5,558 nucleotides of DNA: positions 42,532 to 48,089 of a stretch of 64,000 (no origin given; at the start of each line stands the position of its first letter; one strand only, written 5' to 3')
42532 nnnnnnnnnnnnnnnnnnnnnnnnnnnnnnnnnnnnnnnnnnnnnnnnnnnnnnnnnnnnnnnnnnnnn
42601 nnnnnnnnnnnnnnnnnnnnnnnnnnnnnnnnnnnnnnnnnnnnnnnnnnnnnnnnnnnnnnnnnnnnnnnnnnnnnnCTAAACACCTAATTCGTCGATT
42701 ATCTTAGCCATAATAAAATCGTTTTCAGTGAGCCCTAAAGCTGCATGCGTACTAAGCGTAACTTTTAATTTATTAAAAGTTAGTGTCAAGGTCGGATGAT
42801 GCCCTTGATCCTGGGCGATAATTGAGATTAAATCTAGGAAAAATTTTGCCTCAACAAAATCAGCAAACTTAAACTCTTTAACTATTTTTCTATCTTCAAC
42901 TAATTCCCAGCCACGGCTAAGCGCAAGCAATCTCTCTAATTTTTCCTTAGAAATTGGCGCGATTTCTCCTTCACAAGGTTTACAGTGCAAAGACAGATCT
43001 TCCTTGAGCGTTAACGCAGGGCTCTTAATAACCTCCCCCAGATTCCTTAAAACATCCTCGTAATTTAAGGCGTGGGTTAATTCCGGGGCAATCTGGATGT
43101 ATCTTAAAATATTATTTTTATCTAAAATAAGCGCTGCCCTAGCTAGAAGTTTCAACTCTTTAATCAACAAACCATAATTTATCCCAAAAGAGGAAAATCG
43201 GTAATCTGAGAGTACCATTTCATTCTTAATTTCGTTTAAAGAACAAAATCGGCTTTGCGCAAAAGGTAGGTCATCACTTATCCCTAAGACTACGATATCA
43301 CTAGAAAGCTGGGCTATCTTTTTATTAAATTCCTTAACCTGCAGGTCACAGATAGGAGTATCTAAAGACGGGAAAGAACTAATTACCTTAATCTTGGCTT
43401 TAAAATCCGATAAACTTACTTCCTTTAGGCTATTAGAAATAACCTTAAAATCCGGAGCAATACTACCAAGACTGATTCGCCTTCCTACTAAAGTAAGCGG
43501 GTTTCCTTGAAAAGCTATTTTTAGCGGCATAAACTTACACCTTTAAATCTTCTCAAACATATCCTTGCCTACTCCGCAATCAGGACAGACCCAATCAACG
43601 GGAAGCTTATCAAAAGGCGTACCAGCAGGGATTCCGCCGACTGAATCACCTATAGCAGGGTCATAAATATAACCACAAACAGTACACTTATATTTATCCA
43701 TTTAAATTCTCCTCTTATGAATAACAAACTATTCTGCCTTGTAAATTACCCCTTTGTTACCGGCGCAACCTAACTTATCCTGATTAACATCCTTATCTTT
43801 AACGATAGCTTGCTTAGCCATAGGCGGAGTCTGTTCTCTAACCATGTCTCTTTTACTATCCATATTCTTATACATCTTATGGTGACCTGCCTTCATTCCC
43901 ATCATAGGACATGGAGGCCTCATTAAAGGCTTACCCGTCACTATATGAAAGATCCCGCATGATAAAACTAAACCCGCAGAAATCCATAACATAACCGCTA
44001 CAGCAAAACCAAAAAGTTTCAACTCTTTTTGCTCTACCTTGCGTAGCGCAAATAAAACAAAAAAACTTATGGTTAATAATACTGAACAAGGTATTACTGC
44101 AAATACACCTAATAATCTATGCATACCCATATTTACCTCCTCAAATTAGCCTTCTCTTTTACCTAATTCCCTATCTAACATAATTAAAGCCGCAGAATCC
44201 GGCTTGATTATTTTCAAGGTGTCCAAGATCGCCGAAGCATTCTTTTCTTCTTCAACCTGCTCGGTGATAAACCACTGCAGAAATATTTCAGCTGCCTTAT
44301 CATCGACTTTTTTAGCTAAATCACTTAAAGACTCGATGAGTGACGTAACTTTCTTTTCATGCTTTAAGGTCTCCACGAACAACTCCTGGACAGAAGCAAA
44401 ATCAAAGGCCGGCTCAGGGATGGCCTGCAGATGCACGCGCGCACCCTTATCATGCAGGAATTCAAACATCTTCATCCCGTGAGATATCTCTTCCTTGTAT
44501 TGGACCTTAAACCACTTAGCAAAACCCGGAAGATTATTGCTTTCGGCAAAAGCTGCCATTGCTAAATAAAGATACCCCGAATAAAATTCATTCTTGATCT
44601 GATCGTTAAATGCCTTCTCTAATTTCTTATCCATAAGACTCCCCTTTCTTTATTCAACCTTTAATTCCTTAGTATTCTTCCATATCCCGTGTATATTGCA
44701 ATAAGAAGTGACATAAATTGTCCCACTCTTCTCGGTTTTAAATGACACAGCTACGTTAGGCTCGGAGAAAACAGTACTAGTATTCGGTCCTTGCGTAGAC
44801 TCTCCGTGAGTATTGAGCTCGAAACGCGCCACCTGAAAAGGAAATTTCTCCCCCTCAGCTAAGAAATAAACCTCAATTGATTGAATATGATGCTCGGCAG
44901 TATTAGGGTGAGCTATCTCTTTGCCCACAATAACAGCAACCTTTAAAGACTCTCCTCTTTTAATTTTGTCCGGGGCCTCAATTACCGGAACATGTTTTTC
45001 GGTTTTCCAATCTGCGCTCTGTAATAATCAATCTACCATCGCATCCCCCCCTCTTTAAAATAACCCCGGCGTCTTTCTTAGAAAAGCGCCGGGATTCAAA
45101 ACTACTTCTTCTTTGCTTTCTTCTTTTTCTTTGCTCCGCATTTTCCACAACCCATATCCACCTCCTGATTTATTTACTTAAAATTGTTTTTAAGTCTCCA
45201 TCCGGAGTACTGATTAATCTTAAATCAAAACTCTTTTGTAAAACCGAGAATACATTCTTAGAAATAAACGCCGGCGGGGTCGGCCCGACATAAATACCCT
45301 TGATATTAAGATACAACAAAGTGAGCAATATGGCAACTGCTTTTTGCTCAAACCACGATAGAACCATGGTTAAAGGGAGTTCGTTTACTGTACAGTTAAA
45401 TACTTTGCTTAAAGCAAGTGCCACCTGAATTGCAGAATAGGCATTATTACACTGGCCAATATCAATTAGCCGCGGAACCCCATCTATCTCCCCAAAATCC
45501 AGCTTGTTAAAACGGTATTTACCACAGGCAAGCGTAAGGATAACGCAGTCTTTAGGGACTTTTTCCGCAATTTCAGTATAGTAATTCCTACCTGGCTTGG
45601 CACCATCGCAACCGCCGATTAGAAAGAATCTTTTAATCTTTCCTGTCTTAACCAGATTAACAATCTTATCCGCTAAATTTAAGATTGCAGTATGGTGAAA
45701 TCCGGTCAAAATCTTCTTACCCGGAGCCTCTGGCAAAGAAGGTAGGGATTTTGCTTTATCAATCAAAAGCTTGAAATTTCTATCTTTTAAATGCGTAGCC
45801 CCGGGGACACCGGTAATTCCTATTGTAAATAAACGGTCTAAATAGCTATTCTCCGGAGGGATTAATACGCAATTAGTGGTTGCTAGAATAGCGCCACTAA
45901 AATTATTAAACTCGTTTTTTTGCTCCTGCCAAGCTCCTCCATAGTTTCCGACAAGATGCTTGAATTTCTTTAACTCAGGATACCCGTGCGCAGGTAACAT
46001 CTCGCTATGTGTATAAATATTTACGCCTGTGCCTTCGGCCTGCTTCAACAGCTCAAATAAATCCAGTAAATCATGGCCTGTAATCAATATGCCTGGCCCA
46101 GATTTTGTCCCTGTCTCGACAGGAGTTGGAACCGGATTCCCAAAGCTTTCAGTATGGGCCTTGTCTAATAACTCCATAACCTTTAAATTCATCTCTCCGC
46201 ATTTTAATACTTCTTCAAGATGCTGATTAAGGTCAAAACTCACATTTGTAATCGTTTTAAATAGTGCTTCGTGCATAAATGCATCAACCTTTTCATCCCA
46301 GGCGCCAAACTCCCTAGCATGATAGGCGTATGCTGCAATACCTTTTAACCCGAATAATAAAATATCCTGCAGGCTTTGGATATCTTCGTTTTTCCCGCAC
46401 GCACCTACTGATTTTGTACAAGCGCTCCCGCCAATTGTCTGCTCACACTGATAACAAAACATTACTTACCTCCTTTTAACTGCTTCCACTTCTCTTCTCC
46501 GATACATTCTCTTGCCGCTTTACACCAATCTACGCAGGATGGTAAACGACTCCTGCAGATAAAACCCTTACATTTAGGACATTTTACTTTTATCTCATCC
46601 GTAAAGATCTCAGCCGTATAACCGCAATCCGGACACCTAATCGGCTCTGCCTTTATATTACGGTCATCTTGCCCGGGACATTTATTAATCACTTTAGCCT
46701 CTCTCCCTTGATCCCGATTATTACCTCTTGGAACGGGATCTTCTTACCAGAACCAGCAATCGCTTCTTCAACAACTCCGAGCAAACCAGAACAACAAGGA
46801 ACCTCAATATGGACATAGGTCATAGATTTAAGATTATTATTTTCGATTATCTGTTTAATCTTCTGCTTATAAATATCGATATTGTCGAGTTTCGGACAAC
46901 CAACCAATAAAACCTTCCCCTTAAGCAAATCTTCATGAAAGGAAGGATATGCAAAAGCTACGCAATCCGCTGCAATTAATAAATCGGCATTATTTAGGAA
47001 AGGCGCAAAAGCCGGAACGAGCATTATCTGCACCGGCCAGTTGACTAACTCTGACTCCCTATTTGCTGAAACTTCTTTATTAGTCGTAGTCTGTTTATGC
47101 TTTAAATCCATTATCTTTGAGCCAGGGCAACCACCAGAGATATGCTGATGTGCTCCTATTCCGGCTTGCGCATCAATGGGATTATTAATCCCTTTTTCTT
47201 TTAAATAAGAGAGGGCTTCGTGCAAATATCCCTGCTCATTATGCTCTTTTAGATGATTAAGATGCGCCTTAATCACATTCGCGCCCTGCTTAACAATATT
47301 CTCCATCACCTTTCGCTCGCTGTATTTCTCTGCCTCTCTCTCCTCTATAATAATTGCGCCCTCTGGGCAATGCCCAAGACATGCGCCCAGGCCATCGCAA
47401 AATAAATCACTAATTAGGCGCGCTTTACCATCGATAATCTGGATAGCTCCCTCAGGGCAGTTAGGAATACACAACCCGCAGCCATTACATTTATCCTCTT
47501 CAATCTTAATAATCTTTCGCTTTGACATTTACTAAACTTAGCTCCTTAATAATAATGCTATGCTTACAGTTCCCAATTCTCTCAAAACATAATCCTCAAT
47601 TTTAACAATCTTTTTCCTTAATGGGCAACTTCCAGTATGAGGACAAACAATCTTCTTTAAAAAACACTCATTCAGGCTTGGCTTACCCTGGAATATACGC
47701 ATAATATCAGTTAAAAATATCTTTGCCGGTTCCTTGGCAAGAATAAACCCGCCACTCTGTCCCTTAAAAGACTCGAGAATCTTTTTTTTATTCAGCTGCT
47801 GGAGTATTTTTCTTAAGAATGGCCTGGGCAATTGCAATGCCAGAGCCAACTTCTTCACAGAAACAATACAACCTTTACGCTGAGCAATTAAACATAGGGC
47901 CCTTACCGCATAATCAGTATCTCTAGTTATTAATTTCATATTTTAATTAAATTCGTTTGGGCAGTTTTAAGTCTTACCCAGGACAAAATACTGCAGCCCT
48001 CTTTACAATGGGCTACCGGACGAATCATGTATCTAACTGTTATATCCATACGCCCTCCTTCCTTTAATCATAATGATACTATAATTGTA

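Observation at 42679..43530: Thiol peroxidase (Tpx) fused to a pterin-4a-carbinolamine dehydratase (DCoH)-like domain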

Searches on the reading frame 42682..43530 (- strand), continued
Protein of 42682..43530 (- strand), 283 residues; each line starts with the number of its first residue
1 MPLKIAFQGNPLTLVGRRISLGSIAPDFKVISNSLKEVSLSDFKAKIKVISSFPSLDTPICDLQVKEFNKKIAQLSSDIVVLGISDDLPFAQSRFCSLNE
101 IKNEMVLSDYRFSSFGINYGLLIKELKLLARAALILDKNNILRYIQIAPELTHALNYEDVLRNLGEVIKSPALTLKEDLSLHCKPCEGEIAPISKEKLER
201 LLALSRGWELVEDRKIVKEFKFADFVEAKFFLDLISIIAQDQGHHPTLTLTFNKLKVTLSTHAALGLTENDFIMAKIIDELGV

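Call 71: find_homologous_proteins(query=P0139, max_evalue=1e-10)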
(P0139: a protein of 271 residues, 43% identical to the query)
Query P0139 (271 aa): 7290 proteins with E <= 1e-10 among 8000 candidates; the best 120 are listed.
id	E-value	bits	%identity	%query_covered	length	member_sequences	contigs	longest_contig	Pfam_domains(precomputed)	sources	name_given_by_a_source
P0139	4.8e-173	592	100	100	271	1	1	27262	PF08534.17,PF00578.28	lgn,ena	-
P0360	8.6e-139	480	82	100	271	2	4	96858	PF08534.17,PF00578.28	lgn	-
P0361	3.6e-112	392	66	100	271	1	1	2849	PF08534.17,PF00578.28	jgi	jgi:thioredoxin-dependent peroxiredoxin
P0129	3.5e-69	252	-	-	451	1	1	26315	PF08534.17,PF00578.28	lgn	-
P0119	2.0e-64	236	45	98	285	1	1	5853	PF08534.17,PF01329.25,PF00578.28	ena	-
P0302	2.4e-64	236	44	99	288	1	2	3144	PF08534.17,PF01329.25,PF00578.28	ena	-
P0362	2.9e-64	235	46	93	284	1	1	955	PF08534.17,PF01329.25,PF00578.28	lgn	-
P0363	5.3e-64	235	46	99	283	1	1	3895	PF08534.17,PF01329.25,PF00578.28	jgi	jgi:thioredoxin-dependent peroxiredoxin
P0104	7.7e-64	234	44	99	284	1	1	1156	PF08534.17,PF01329.25,PF00578.28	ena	-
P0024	1.2e-63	233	45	99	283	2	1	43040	PF08534.17,PF01329.25,PF00578.28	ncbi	ncbi:MAG: thiol peroxidase [Candidatus Omnitrophota bacterium]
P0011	1.5e-63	233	44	100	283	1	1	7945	PF08534.17,PF01329.25,PF00578.28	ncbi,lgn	-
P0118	1.6e-63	233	46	99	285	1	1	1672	PF08534.17,PF01329.25,PF00578.28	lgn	-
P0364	2.6e-63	232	44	99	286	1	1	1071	PF08534.17,PF01329.25,PF00578.28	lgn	-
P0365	3.4e-63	232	47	98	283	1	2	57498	PF08534.17,PF01329.25,PF00578.28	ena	-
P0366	3.5e-63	232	47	98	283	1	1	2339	PF08534.17,PF01329.25,PF00578.28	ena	-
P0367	3.6e-63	232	46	99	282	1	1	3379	PF08534.17,PF01329.25,PF00578.28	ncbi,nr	ncbi:MAG: thiol peroxidase [Candidatus Omnitrophica bacterium]|nr:thiol peroxidase [Candidatus Omnit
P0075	4.7e-63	231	44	98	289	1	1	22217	PF08534.17,PF01329.25,PF00578.28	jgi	jgi:thiol peroxidase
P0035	4.9e-63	231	45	98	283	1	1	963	PF08534.17,PF01329.25,PF00578.28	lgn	-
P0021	5.4e-63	231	46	99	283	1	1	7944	PF08534.17,PF01329.25,PF00578.28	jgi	-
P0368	5.4e-63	231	46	99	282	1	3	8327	PF08534.17,PF01329.25,PF00578.28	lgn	-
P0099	8.1e-63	231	45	98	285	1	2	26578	PF08534.17,PF01329.25,PF00578.28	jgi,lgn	jgi:thiol peroxidase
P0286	1.1e-62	230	43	99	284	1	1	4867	PF08534.17,PF01329.25,PF00578.28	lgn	-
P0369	1.4e-62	230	45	99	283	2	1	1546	PF08534.17,PF01329.25,PF00578.28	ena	-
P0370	2.0e-62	229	44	98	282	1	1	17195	PF08534.17,PF01329.25,PF00578.28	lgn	-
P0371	2.4e-62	229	43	99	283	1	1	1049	PF08534.17,PF01329.25,PF00578.28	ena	-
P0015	2.8e-62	229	46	99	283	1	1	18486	PF08534.17,PF01329.25,PF00578.28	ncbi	-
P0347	3.1e-62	229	44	98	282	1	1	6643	PF08534.17,PF01329.25,PF00578.28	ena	-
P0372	3.5e-62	229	40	99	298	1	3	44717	PF08534.17,PF01329.25,PF00578.28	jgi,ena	jgi:thiol peroxidase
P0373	3.8e-62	229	44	98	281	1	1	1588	PF08534.17,PF01329.25,PF00578.28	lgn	-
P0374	4.1e-62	228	44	100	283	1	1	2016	PF08534.17,PF01329.25,PF00578.28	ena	-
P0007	4.2e-62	228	45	98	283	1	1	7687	PF08534.17,PF01329.25,PF00578.28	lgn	-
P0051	4.8e-62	228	45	98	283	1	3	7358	PF08534.17,PF01329.25,PF00578.28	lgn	-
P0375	4.9e-62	228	44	99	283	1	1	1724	PF08534.17,PF01329.25,PF00578.28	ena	-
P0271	4.9e-62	228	43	98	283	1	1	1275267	PF08534.17,PF01329.25,PF00578.28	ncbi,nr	ncbi:MAG: thiol peroxidase [Candidatus Omnitrophota bacterium]|nr:MAG: thiol peroxidase [Candidatus 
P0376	5.6e-62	228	47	91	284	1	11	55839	PF08534.17,PF01329.25,PF00578.28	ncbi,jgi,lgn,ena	-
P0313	5.8e-62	228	46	99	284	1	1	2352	PF08534.17,PF01329.25,PF00578.28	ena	-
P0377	6.8e-62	228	43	99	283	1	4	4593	PF08534.17,PF01329.25,PF00578.28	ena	-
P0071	9.2e-62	227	44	99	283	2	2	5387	PF08534.17,PF01329.25,PF00578.28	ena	-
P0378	1.2e-61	227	43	99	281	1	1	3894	PF08534.17,PF01329.25,PF00578.28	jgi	jgi:thiol peroxidase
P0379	1.4e-61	227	44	98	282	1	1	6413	PF08534.17,PF01329.25,PF00578.28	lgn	-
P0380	1.5e-61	227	43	99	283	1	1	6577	PF08534.17,PF01329.25,PF00578.28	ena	-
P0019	1.5e-61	227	45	99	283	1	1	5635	PF08534.17,PF01329.25,PF00578.28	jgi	jgi:thioredoxin-dependent peroxiredoxin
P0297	1.7e-61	226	44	98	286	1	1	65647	PF08534.17,PF01329.25,PF00578.28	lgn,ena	-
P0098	1.7e-61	226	43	98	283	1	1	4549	PF08534.17,PF01329.25,PF00578.28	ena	-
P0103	1.8e-61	226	44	98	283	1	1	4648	PF08534.17,PF01329.25,PF00578.28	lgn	-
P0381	1.8e-61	226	44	99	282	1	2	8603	PF08534.17,PF01329.25,PF00578.28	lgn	-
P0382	1.9e-61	226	43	97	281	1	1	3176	PF08534.17,PF01329.25,PF00578.28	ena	-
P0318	2.2e-61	226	42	99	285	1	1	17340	PF08534.17,PF01329.25,PF00578.28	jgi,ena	-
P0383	2.3e-61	226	45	100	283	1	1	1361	PF08534.17,PF01329.25,PF00578.28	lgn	-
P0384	2.4e-61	226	44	99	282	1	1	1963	PF08534.17,PF01329.25,PF00578.28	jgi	jgi:thiol peroxidase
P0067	2.5e-61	226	44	99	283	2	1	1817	PF08534.17,PF01329.25,PF00578.28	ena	-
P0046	2.8e-61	226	44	99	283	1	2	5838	PF08534.17,PF01329.25,PF00578.28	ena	-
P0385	2.8e-61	226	44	99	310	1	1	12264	PF08534.17,PF01329.25,PF00578.28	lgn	-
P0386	2.9e-61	226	44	99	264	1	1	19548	PF08534.17,PF01329.25,PF00578.28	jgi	jgi:thioredoxin-dependent peroxiredoxin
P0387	3.4e-61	225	44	93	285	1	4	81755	PF08534.17,PF01329.25,PF00578.28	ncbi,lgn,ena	-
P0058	3.5e-61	225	44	99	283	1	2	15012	PF08534.17,PF01329.25,PF00578.28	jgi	-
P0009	3.5e-61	225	44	98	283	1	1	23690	PF08534.17,PF01329.25,PF00578.28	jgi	-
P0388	3.7e-61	225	42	99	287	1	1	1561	PF08534.17,PF01329.25,PF00578.28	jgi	-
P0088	3.7e-61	225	45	99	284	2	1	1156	PF08534.17,PF01329.25,PF00578.28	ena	-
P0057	4.0e-61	225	44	98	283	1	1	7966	PF08534.17,PF01329.25,PF00578.28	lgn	-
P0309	4.9e-61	225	46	98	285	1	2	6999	PF08534.17,PF01329.25,PF00578.28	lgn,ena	-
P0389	4.9e-61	225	44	98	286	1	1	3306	PF08534.17,PF01329.25,PF00578.28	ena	-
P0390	5.0e-61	225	44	99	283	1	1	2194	PF08534.17,PF01329.25,PF00578.28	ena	-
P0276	5.0e-61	225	42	99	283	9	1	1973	PF08534.17,PF01329.25,PF00578.28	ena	-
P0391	5.3e-61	225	44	99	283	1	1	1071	PF08534.17,PF01329.25,PF00578.28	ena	-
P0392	5.3e-61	225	43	99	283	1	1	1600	PF08534.17,PF01329.25,PF00578.28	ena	-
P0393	5.4e-61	225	43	99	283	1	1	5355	PF08534.17,PF01329.25,PF00578.28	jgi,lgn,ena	-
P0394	5.6e-61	225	44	98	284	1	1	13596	PF08534.17,PF01329.25,PF00578.28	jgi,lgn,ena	-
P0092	6.1e-61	225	43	99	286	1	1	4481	PF08534.17,PF01329.25,PF00578.28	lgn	-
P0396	6.4e-61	225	43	99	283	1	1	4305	PF08534.17,PF01329.25,PF00578.28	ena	-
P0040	6.5e-61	224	44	99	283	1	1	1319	PF08534.17,PF01329.25,PF00578.28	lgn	-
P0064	7.2e-61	224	43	98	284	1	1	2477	PF08534.17,PF01329.25,PF00578.28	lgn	-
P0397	7.3e-61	224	42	100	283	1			PF08534.17,PF01329.25,PF00578.28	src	-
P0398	7.5e-61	224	43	99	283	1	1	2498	PF08534.17,PF01329.25,PF00578.28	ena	-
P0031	7.7e-61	224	42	99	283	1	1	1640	PF08534.17,PF01329.25,PF00578.28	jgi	-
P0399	7.7e-61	224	44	98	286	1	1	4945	PF08534.17,PF01329.25,PF00578.28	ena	-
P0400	8.8e-61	224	43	99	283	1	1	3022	PF08534.17,PF01329.25,PF00578.28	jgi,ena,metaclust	metaclust:\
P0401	9.0e-61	224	42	99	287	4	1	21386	PF08534.17,PF01329.25,PF00578.28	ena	-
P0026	9.1e-61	224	44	99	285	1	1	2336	PF08534.17,PF01329.25,PF00578.28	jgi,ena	-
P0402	1.0e-60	224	44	99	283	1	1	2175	PF08534.17,PF01329.25,PF00578.28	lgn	-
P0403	1.1e-60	224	43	99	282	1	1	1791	PF08534.17,PF01329.25,PF00578.28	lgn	-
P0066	1.2e-60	224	44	99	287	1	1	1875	PF08534.17,PF01329.25,PF00578.28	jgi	jgi:thiol peroxidase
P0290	1.2e-60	224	44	99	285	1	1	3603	PF08534.17,PF01329.25,PF00578.28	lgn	-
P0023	1.3e-60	224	45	99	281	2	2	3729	PF08534.17,PF01329.25,PF00578.28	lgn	-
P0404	1.4e-60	223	43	99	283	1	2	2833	PF08534.17,PF01329.25,PF00578.28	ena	-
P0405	1.4e-60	223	45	99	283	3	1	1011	PF08534.17,PF01329.25,PF00578.28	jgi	jgi:thiol peroxidase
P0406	1.4e-60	223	43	98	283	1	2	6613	PF08534.17,PF01329.25,PF00578.28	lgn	-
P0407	1.5e-60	223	41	97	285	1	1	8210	PF08534.17,PF01329.25,PF00578.28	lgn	-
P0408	1.6e-60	223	45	99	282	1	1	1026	PF08534.17,PF01329.25,PF00578.28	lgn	-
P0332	1.6e-60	223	43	99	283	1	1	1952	PF08534.17,PF01329.25,PF00578.28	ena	-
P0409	1.7e-60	223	43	99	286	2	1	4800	PF08534.17,PF01329.25,PF00578.28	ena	-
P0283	1.7e-60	223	43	99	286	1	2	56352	PF08534.17,PF01329.25,PF00578.28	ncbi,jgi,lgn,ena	-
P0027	1.8e-60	223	44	98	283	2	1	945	PF08534.17,PF01329.25,PF00578.28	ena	-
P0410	2.0e-60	223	42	99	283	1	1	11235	PF08534.17,PF01329.25,PF00578.28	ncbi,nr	ncbi:MAG: lipid hydroperoxide peroxidase [Omnitrophica WOR_2 bacterium RIFOXYA2_FULL_45_12]|nr:MAG: 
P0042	2.0e-60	223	43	100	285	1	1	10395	PF08534.17,PF01329.25,PF00578.28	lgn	-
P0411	2.1e-60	223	42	100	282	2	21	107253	PF08534.17,PF01329.25,PF00578.28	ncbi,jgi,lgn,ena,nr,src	ncbi:MAG: lipid hydroperoxide peroxidase [Omnitrophica WOR_2 bacterium GWF2_43_52]|nr:MAG: lipid hyd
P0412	2.2e-60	223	43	100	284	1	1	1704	PF08534.17,PF01329.25,PF00578.28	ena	-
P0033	2.2e-60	223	43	98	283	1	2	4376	PF08534.17,PF01329.25,PF00578.28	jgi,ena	-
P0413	2.4e-60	223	43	99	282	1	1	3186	PF08534.17,PF01329.25,PF00578.28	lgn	-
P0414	2.5e-60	223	43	99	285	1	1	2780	PF08534.17,PF01329.25,PF00578.28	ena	-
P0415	2.6e-60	223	43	98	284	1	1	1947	PF08534.17,PF01329.25,PF00578.28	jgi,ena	-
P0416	2.7e-60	222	42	99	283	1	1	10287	PF08534.17,PF01329.25,PF00578.28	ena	-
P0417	2.8e-60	222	44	99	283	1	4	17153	PF08534.17,PF01329.25,PF00578.28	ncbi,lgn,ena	-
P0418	2.9e-60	222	42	99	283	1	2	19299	PF08534.17,PF01329.25,PF00578.28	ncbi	-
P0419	3.4e-60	222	43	100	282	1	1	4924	PF08534.17,PF01329.25,PF00578.28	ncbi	-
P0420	3.4e-60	222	44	98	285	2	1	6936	PF08534.17,PF01329.25,PF00578.28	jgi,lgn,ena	-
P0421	3.6e-60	222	45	94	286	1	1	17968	PF08534.17,PF01329.25,PF00578.28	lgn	-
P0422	3.7e-60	222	43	98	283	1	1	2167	PF08534.17,PF01329.25,PF00578.28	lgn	-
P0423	3.8e-60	222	42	99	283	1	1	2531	PF08534.17,PF01329.25,PF00578.28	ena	-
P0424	3.9e-60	222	44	98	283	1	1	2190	PF08534.17,PF01329.25,PF00578.28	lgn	-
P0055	4.0e-60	222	43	98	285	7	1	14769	PF08534.17,PF01329.25,PF00578.28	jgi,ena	-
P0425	4.2e-60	222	41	100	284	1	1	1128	PF08534.17,PF01329.25,PF00578.28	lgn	-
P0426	4.3e-60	222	43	99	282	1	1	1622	PF08534.17,PF01329.25,PF00578.28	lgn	-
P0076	4.5e-60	222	44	98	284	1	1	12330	PF08534.17,PF01329.25,PF00578.28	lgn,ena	-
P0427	4.5e-60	222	44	100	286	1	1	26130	PF08534.17,PF01329.25,PF00578.28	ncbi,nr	ncbi:MAG: thiol peroxidase [Candidatus Omnitrophica bacterium]|nr:thiol peroxidase [Candidatus Omnit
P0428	4.6e-60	222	43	99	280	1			PF08534.17,PF01329.25,PF00578.28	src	-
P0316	4.6e-60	222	42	99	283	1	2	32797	PF08534.17,PF01329.25,PF00578.28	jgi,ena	-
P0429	4.7e-60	222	45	99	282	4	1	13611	PF08534.17,PF01329.25,PF00578.28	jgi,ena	jgi:thiol peroxidase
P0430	4.7e-60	222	43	99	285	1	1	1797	PF08534.17,PF01329.25,PF00578.28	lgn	-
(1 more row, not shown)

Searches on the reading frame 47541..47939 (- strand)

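Call 40: search_protein_families(library=pfam, proteins=[window:47541-47939:-], max_evalue=0.0001)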
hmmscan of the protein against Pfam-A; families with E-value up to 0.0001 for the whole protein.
window:47541-47939:- (133 aa): 1 family
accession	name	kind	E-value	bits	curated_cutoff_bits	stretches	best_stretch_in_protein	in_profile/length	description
PF02082.26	Rrf2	-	1.8e-29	103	30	1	4-131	1-130/132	Iron-dependent Transcriptional regulator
